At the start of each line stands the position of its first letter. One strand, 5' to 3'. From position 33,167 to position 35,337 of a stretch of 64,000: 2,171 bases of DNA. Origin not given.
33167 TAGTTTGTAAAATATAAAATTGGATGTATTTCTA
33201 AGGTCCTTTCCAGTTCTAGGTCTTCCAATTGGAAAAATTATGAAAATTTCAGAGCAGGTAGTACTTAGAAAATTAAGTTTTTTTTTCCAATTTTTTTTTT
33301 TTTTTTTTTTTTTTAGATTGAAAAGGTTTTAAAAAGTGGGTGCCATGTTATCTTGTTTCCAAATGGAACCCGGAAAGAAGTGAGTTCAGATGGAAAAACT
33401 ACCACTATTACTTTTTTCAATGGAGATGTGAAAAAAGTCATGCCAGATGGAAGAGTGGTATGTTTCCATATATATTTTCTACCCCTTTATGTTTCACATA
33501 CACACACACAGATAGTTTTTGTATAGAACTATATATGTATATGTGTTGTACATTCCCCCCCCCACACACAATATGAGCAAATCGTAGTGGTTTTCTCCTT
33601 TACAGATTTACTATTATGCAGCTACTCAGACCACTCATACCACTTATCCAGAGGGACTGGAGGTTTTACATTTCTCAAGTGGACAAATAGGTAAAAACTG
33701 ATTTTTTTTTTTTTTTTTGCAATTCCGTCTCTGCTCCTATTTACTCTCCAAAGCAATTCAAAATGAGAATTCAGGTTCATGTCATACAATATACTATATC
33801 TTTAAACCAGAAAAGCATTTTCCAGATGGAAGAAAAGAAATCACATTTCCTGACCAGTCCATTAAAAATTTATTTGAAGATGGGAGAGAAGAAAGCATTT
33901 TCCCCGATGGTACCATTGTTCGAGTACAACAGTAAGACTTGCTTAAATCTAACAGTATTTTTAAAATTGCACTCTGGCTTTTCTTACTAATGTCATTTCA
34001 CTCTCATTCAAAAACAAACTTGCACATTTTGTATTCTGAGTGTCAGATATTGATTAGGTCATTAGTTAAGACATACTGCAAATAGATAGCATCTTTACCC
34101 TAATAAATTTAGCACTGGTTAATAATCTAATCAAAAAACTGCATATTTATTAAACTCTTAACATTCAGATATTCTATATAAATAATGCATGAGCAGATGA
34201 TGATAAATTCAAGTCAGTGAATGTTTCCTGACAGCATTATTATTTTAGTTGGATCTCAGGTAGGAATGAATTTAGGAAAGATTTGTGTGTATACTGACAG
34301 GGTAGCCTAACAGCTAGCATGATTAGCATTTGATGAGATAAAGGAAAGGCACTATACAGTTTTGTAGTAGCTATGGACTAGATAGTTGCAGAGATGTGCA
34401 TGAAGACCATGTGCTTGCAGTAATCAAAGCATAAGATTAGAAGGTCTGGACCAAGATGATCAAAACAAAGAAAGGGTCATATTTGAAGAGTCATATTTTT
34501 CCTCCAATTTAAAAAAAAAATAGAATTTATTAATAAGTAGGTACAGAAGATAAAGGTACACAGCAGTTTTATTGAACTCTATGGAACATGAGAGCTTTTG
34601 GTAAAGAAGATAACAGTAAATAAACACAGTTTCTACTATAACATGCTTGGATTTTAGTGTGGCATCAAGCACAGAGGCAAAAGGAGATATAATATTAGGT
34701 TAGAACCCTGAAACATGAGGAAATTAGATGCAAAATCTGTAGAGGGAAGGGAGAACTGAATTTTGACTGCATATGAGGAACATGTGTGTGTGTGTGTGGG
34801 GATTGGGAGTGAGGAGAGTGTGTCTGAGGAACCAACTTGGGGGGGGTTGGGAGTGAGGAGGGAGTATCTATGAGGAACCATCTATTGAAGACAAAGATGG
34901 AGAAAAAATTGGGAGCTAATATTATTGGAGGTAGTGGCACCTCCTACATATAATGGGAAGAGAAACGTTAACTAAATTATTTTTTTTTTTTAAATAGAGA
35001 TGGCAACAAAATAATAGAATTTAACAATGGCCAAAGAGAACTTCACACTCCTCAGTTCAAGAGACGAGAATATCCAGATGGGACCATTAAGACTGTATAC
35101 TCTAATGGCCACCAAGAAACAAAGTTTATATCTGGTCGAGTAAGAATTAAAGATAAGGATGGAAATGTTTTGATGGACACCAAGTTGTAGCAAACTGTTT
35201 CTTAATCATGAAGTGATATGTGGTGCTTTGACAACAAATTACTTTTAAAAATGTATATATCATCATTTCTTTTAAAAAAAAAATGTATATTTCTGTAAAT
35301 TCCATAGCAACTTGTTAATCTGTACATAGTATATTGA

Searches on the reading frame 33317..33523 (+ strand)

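Call 37: search_protein_families(library=pfam, proteins=[window:33317-33523:+], max_evalue=0.01)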
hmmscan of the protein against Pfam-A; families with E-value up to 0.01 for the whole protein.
seq(69 aa): 1 family
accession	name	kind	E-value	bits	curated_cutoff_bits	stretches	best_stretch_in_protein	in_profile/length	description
PF07202.18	Tcp10_C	-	2.8e-10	40.1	36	1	1-22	14-35/35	T-complex protein 10 C-terminus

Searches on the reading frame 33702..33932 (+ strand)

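Call 37: search_protein_families(library=pfam, proteins=[window:33702-33932:+], max_evalue=0.01)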
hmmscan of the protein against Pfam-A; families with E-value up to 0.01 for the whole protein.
seq(77 aa): 1 family
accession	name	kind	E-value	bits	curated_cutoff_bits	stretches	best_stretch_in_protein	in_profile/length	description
PF07202.18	Tcp10_C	-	1.2e-12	47.7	36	2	59-76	1-18/35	T-complex protein 10 C-terminus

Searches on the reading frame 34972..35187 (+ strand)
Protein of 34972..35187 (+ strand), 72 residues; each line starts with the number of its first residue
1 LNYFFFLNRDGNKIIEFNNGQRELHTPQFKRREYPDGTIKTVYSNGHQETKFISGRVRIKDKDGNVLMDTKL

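Call 37: search_protein_families(library=pfam, proteins=[window:34972-35187:+], max_evalue=0.01)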
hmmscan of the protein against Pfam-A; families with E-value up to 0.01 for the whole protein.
seq(72 aa): 1 family
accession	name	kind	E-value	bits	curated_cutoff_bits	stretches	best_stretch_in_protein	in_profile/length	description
PF07202.18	Tcp10_C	-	3.2e-17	62.3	36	2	29-59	4-34/35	T-complex protein 10 C-terminus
